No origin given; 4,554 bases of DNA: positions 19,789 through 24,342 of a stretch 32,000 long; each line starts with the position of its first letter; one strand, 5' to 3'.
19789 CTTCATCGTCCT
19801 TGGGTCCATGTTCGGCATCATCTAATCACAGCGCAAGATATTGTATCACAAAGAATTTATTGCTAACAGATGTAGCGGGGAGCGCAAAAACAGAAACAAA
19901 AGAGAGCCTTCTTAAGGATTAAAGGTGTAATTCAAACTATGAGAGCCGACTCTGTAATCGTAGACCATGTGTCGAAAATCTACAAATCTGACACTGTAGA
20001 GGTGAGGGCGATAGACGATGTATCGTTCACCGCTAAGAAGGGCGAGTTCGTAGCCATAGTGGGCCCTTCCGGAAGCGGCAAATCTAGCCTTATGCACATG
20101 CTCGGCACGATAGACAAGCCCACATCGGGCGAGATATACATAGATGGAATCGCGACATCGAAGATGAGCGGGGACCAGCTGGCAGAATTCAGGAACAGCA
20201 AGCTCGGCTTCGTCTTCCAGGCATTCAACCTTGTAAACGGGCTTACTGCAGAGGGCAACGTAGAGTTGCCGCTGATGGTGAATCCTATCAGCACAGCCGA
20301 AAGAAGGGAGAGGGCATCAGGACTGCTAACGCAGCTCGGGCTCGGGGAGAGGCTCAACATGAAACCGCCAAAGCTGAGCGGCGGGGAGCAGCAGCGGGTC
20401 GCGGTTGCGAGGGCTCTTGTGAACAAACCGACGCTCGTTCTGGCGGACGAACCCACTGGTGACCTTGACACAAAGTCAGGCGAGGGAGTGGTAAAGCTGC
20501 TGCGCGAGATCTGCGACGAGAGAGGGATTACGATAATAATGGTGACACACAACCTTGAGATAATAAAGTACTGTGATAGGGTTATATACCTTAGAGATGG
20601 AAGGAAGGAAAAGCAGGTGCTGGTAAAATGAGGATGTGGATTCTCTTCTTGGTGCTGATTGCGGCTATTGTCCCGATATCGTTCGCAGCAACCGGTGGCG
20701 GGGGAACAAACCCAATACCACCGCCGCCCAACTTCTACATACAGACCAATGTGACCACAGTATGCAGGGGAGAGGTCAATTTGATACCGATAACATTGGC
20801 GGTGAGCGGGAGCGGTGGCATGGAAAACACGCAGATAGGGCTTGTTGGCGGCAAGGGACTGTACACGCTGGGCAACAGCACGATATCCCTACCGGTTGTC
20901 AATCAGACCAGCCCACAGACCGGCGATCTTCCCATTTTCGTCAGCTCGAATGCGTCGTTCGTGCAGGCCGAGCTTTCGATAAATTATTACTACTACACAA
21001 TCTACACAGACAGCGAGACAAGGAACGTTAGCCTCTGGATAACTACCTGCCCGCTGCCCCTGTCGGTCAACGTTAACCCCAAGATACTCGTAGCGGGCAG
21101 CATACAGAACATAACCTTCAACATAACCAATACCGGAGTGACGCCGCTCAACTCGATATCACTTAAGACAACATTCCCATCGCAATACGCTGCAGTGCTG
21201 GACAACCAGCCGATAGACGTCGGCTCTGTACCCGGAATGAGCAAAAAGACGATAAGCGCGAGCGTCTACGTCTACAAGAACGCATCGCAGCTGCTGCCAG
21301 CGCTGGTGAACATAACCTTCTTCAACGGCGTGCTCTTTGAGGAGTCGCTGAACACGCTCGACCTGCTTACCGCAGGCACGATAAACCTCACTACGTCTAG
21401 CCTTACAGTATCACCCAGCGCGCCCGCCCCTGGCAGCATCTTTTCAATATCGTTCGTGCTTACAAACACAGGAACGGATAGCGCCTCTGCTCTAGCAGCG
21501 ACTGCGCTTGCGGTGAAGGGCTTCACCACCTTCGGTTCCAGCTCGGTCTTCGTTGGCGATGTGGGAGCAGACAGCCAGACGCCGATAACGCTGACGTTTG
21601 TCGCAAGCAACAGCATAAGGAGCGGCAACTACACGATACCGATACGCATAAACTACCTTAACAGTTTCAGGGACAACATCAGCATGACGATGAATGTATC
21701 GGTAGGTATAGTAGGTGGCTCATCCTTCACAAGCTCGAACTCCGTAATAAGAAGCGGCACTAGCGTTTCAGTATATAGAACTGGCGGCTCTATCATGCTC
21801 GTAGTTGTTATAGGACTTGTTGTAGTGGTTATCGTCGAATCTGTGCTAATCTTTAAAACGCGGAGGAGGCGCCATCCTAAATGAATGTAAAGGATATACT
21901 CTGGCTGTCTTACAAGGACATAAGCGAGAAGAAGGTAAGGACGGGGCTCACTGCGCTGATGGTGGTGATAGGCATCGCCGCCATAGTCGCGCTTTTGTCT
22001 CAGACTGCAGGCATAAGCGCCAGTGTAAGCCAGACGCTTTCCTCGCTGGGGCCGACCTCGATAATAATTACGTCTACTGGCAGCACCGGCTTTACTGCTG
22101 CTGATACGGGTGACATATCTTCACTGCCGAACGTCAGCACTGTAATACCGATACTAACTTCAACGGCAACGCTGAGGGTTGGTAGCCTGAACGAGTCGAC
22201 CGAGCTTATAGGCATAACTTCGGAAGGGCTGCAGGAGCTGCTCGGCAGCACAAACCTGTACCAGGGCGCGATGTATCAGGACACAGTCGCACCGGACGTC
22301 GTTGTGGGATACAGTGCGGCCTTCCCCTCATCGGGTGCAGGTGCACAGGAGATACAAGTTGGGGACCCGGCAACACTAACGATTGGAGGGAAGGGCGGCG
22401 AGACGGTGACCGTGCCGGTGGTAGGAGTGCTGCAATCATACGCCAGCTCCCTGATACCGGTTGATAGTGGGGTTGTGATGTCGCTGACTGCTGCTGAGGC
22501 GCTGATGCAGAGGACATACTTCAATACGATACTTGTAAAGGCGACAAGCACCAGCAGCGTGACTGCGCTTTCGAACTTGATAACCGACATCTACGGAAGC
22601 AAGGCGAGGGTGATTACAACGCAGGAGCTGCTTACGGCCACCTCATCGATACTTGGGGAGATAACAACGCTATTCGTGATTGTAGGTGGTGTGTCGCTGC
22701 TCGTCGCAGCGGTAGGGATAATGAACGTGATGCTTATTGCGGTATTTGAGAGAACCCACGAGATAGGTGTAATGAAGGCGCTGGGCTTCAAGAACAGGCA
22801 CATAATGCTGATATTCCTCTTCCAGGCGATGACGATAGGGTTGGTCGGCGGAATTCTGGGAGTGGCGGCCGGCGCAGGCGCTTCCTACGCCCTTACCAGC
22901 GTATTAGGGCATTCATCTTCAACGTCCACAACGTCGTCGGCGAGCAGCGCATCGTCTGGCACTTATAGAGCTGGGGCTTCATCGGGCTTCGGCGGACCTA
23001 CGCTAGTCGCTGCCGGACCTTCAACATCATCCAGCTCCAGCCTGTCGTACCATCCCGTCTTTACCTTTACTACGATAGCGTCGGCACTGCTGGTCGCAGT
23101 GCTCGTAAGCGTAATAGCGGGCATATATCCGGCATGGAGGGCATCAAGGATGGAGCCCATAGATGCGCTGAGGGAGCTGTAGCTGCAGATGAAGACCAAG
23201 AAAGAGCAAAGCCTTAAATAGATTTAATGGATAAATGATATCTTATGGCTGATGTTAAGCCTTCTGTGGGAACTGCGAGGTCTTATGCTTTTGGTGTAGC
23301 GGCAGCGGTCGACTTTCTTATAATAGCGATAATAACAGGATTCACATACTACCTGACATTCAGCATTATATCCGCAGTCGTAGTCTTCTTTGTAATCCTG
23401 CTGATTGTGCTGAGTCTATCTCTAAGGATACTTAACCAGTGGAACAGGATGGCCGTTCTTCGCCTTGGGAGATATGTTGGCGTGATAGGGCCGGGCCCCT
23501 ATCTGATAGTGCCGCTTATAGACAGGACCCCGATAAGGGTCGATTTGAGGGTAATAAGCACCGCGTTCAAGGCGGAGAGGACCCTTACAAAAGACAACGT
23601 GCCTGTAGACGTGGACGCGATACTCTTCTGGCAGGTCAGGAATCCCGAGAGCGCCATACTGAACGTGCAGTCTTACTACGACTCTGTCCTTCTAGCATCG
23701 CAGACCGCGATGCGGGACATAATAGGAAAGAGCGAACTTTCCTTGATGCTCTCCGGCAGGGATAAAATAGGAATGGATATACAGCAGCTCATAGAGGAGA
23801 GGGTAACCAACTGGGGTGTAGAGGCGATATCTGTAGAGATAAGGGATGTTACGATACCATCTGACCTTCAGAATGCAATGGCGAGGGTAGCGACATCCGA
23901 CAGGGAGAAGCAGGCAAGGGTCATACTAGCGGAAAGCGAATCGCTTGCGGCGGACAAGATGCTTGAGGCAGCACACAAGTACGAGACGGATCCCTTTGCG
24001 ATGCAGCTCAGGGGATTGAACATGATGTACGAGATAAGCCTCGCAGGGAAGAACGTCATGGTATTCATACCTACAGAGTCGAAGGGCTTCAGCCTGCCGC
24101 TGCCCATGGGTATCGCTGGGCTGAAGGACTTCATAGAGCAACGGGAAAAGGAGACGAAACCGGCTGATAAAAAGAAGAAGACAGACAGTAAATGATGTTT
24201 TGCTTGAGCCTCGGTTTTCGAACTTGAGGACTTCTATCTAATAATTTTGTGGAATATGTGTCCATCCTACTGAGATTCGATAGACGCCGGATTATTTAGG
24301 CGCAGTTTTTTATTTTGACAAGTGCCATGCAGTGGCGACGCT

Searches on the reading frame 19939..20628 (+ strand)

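Call 103: search_protein_families(library=pfam, proteins=[window:19939-20628:+], max_evalue=0.001)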
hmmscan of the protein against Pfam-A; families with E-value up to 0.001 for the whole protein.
window:19939-20628:+ (230 aa): 4 families
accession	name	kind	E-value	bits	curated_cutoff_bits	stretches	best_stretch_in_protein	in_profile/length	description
PF00005.33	ABC_tran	-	1.6e-33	116.7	25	1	26-173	2-136/137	ABC transporter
PF13304.12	AAA_21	-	1.7e-07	32.1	27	0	127-209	220-303/304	AAA domain, putative AbiEii toxin, Type IV TA system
PF02463.25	SMC_N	-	1.9e-07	31.2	40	0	139-220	130-213/220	RecF/RecN/SMC N terminal domain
PF20703.3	nSTAND1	-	0.00013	22.1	27.1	1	27-53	25-51/379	Novel STAND NTPase 1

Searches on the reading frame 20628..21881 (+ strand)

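Call 103: search_protein_families(library=pfam, proteins=[window:20628-21881:+], max_evalue=0.001)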
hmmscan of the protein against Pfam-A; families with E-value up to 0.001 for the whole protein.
window:20628-21881:+ (418 aa): 1 family
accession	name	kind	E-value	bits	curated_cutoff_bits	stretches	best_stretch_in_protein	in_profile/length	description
PF07705.17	CARDB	-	0.00034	21.2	22.7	0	256-346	6-88/101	CARDB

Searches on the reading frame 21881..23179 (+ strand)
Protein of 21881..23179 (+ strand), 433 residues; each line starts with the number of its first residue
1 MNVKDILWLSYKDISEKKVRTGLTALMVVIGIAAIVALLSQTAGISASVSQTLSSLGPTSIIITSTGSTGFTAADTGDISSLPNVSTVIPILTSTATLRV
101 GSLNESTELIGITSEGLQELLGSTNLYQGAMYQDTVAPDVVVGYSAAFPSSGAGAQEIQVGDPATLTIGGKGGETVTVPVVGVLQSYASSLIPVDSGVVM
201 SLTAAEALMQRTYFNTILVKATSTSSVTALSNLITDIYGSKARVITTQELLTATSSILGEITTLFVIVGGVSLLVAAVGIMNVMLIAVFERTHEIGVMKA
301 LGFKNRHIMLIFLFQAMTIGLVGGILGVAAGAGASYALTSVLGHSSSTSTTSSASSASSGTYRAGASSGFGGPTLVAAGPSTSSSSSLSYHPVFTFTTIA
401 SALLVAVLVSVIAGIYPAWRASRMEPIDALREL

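Call 103: search_protein_families(library=pfam, proteins=[window:21881-23179:+], max_evalue=0.001)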
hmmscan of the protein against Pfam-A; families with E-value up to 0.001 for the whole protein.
window:21881-23179:+ (433 aa): 2 families
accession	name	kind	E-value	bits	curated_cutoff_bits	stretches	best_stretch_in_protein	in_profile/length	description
PF02687.27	FtsX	-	5.3e-20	72.1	25.5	1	267-426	2-120/120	FtsX-like permease C-terminal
PF12704.14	MacB_PCD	-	2.8e-18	67.4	27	1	21-236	1-206/207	MacB-like periplasmic core domain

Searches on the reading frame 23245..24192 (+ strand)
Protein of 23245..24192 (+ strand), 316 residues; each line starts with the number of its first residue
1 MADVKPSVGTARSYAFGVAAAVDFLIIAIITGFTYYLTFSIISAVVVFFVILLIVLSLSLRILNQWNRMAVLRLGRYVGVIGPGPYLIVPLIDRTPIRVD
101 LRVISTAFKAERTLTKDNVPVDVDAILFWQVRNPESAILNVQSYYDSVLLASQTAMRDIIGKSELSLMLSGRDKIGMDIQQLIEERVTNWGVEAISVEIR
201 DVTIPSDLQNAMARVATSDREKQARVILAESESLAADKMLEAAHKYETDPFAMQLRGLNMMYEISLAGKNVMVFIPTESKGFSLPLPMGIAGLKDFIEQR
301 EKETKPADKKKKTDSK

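Call 3: search_protein_families(library=pfam, proteins=[window:23245-24192:+], max_evalue=0.1)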
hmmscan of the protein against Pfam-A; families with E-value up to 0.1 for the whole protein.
window:23245-24192:+ (316 aa): 3 families
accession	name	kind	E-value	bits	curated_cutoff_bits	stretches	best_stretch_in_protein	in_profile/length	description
PF01145.31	Band_7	-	3.4e-36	125.4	23.6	1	62-232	2-175/176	SPFH domain / Band 7 family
PF13421.11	Band_7_1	-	0.0018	18.4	24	1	153-216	142-207/211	SPFH domain-Band 7 family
PF10777.14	YlaC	-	0.084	13.1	27.5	0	18-74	40-96/154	Inner membrane protein YlaC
